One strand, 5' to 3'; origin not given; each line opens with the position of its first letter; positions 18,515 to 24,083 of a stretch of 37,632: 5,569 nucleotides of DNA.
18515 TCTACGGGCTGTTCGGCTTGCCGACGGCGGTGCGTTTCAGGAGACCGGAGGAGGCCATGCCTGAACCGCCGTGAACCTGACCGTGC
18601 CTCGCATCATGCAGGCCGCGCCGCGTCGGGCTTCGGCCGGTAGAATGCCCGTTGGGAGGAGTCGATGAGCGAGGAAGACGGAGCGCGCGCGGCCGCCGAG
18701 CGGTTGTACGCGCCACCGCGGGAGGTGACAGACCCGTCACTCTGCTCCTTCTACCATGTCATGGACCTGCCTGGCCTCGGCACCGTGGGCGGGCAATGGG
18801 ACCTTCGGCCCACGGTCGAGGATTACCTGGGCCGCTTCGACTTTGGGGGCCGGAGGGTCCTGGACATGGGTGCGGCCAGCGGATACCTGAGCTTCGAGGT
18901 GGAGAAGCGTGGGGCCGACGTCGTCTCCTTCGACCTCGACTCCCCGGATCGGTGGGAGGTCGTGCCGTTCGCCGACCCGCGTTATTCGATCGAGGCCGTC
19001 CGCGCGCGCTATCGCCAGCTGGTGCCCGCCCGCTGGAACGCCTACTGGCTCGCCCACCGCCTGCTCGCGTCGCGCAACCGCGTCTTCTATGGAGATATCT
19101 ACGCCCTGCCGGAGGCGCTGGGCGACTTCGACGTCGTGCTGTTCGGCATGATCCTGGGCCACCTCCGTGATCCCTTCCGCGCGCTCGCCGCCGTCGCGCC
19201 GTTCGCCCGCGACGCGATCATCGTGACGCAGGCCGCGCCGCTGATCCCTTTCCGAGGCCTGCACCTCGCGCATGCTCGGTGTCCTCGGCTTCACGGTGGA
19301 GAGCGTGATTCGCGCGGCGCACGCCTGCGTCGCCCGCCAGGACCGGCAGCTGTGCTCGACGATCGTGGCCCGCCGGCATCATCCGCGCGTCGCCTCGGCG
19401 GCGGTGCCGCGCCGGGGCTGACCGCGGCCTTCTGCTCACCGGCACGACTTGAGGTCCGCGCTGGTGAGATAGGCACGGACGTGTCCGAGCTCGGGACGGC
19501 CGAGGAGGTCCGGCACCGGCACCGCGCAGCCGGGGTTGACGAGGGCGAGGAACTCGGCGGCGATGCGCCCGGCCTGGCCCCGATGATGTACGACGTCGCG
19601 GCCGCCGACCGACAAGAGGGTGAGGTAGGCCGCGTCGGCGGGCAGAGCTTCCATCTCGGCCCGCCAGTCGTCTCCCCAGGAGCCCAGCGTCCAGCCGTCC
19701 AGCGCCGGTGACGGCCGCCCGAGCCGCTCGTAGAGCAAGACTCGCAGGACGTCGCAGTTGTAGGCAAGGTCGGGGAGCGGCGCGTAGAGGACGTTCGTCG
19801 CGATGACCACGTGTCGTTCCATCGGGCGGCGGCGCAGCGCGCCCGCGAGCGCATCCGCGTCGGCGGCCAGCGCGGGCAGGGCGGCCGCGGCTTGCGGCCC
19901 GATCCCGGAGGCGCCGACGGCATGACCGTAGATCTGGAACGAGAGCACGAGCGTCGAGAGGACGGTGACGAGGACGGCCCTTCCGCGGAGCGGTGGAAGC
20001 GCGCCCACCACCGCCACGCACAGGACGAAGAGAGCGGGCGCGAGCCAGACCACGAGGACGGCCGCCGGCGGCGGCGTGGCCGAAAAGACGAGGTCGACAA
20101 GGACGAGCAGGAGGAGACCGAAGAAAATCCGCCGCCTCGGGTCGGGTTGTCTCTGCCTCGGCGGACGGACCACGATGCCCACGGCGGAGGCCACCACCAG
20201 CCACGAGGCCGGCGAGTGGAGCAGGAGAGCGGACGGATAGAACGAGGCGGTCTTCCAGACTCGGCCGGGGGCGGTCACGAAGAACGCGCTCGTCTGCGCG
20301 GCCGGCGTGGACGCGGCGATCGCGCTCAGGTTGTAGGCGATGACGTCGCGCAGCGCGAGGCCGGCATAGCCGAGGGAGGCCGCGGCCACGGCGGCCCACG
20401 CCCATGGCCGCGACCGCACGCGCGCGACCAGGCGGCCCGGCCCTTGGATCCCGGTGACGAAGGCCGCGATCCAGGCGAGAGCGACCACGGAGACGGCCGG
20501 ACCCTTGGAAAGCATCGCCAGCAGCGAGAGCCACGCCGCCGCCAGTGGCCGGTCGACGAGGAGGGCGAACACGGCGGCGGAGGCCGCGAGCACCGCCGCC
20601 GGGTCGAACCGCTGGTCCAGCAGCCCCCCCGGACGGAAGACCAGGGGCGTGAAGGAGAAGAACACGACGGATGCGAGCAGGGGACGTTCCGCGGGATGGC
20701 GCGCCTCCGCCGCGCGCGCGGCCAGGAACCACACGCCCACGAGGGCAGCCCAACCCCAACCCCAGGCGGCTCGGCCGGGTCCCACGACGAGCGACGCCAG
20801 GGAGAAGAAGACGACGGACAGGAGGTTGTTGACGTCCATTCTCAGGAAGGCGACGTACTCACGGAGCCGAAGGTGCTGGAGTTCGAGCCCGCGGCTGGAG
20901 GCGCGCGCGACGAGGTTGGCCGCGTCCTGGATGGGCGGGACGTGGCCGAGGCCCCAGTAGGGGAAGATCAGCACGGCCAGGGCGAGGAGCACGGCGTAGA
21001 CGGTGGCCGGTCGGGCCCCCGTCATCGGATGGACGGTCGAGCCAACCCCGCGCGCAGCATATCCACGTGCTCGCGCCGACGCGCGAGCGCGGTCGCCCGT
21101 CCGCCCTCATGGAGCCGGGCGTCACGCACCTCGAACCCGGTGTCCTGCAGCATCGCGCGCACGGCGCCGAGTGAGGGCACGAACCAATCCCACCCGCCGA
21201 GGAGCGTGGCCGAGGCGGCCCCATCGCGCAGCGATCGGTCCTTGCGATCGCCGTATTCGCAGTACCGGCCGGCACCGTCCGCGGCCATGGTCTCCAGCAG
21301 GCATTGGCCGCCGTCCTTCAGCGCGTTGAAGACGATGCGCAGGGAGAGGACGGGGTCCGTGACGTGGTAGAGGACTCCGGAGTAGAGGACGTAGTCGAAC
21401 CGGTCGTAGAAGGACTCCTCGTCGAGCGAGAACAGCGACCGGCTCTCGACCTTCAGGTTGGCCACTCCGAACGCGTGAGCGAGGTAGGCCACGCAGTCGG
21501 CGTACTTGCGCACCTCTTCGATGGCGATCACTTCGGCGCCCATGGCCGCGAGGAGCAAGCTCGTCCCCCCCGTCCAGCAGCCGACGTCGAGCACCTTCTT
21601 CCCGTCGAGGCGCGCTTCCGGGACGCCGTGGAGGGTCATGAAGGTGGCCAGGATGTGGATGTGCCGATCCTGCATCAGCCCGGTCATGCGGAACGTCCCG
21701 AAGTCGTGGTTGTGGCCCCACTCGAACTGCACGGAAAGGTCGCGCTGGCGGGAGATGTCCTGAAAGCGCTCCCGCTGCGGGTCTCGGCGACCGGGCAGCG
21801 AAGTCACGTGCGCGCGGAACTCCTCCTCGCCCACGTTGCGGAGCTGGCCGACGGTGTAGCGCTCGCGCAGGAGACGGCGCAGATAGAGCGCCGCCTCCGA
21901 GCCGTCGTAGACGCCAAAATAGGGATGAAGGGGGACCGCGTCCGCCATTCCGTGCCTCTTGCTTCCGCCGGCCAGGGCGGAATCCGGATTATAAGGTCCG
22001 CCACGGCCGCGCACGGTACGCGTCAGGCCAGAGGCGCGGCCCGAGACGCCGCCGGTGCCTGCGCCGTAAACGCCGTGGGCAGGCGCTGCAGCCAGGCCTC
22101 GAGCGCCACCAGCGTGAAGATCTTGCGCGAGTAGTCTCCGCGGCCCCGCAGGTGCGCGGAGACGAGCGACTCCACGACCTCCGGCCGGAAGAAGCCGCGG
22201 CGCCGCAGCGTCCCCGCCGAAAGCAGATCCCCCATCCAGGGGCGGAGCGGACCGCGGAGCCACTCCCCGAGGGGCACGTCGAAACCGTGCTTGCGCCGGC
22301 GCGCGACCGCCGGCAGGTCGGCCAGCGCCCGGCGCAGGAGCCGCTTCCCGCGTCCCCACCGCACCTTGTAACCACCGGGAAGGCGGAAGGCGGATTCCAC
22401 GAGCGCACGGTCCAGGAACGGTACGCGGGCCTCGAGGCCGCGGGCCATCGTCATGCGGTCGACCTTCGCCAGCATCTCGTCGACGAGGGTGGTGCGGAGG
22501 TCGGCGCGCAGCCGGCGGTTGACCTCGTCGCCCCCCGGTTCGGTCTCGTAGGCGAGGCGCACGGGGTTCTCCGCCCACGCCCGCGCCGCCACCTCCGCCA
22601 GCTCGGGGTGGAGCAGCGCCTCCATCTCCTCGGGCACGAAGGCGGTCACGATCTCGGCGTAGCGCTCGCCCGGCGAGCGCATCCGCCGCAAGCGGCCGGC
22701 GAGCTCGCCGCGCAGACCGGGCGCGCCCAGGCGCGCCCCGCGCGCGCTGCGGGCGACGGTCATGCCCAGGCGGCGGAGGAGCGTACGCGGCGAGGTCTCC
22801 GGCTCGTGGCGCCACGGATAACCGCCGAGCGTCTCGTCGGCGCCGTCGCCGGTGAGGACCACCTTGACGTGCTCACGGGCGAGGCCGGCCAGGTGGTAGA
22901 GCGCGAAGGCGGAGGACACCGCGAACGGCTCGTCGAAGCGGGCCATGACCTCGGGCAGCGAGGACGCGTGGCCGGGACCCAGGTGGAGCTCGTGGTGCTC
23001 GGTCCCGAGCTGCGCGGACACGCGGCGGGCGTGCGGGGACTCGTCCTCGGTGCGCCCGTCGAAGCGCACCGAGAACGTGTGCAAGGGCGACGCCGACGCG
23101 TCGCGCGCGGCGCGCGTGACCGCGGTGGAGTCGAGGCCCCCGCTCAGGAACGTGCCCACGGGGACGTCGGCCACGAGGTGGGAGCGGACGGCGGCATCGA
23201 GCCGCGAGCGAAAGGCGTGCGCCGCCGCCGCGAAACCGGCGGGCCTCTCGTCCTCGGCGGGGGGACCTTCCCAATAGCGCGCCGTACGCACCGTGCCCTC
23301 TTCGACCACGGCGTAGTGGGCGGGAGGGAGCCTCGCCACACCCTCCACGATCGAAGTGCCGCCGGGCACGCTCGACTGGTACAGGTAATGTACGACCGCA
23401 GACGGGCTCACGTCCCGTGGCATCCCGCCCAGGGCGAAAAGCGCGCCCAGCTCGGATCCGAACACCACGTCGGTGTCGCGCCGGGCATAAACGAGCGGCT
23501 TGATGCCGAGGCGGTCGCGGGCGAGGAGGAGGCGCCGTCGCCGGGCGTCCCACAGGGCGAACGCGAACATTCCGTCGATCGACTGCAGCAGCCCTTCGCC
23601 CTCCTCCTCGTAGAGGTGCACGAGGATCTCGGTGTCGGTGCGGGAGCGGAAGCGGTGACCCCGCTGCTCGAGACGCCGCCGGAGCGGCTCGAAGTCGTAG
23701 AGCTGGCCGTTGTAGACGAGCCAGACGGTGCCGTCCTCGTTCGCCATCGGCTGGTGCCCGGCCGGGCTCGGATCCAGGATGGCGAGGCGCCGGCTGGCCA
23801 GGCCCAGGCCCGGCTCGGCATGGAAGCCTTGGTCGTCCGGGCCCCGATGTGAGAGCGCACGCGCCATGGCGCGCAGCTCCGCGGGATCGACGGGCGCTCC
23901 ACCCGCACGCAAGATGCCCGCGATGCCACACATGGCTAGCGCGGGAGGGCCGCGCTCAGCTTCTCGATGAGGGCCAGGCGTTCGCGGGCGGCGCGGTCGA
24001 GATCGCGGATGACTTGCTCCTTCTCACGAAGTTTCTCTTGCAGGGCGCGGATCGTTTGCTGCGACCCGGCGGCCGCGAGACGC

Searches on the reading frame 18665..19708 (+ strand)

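Call 11: search_protein_families(library=pfam, proteins=[window:18665-19708:+], max_evalue=0.001)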
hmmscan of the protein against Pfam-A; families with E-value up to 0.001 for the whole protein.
window:18665-19708:+ (348 aa): 3 families
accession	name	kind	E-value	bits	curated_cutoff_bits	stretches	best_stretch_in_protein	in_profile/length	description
PF13489.12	Methyltransf_23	-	3.4e-06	27.3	27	1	59-179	20-106/164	Methyltransferase domain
PF13649.12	Methyltransf_25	-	0.00039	21.5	27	0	65-93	1-31/97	Methyltransferase domain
PF08241.18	Methyltransf_11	-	0.00097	20.2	21.2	0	67-177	2-83/95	Methyltransferase domain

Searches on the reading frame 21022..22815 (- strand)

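Call 11: search_protein_families(library=pfam, proteins=[window:21022-22815:-], max_evalue=0.001)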
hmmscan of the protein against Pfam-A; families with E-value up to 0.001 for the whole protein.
window:21022-22815:- (597 aa): 7 families
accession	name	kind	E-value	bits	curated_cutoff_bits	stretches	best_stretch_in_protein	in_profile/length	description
PF13489.12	Methyltransf_23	-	1.3e-12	48.2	27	1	402-564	20-162/164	Methyltransferase domain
PF13847.12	Methyltransf_31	-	4.7e-12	46.2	27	1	404-511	3-113/145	Methyltransferase domain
PF08003.17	Methyltransf_9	-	5.2e-11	42.5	23.8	1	402-562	113-261/315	Protein of unknown function (DUF1698)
PF08241.18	Methyltransf_11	-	2.7e-07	31.5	21.2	1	409-506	1-94/95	Methyltransferase domain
PF13649.12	Methyltransf_25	-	4.2e-07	31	27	1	408-503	1-97/97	Methyltransferase domain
PF08242.18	Methyltransf_12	-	1.2e-06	29.6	30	1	409-504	1-97/98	Methyltransferase domain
PF03848.20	TehB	-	1.9e-06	27.9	20.4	1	405-488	31-111/193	Tellurite resistance protein TehB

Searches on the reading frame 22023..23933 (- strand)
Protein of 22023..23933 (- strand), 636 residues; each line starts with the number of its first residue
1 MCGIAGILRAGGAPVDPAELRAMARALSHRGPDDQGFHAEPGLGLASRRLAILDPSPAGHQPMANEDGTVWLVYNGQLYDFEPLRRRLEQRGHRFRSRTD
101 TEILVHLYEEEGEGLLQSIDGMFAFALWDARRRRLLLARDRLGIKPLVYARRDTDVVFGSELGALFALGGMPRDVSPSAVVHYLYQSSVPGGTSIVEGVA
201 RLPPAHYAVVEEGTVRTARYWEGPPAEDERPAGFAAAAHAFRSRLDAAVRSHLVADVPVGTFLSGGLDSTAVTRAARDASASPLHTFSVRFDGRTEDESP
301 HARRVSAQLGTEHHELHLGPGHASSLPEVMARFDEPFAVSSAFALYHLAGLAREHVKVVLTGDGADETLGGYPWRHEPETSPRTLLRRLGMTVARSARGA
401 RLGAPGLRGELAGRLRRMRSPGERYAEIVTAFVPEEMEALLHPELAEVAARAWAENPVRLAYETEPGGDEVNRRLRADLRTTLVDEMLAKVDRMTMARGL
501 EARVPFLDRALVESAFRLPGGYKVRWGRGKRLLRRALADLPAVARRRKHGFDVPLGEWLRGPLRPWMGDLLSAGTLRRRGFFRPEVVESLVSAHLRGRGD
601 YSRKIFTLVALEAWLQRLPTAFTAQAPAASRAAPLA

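Call 11: search_protein_families(library=pfam, proteins=[window:22023-23933:-], max_evalue=0.001)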
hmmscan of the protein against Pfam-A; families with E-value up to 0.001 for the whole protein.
window:22023-23933:- (636 aa): 4 families
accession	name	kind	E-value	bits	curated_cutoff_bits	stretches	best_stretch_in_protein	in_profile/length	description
PF00733.27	Asn_synthase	-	2e-98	330.7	21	1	241-616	2-354/354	Asparagine synthase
PF13537.11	GATase_7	-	1.4e-43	148.2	25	1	48-166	2-122/123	Glutamine amidotransferase domain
PF13522.11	GATase_6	-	4.9e-42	143.5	27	1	32-161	1-130/130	Glutamine amidotransferase domain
PF06508.19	QueC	-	0.00046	20.2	22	1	262-318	5-60/210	Queuosine biosynthesis protein QueC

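Call 62: search_protein_families(library=ncbifam, proteins=[window:22023-23933:-], max_evalue=0.00001)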
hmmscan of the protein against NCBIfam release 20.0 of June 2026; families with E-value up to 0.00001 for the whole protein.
window:22023-23933:- (636 aa): 9 families
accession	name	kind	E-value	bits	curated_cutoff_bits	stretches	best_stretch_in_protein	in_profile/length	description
TIGR03108.1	eps_aminotran_1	hypoth_equivalog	2.2e-152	508.9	816.9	1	1-617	1-627/628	XrtA/PEP-CTERM system amidotransferase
TIGR01536.1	asn_synth_AEB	equivalog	3.5e-131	438.7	267.1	1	2-551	1-517/517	asparagine synthase (glutamine-hydrolyzing)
TIGR03104.1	trio_amidotrans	equivalog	2.9e-118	395.6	570.1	2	1-375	1-383/589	N-acetylglutaminylglutamine amidotransferase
NF006949.0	PRK09431.1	equivalog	1.6e-85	287.8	499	3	1-167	1-167/554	asparagine synthase B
NF033535.1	lass_lactam_cya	exception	4.9e-75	253.4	525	2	1-369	1-376/668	lasso peptide isopeptide bond-forming cyclase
NF033561.1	macrolact_Ik_Al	subfamily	1.4e-25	89.9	300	1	131-617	89-557/561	albusnodin/ikarugamycin family macrolactam cyclase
TIGR01134.1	purF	equivalog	1.2e-14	54.6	350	1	60-182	84-216/432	amidophosphoribosyltransferase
NF001484.0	PRK00331.1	subfamily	5.4e-12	44.9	381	1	61-166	86-199/601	isomerizing glutamine--fructose-6-phosphate transaminase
TIGR01135.1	glmS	equivalog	8e-12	44.4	418.05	1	61-167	85-199/607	glutamine--fructose-6-phosphate transaminase (isomerizing)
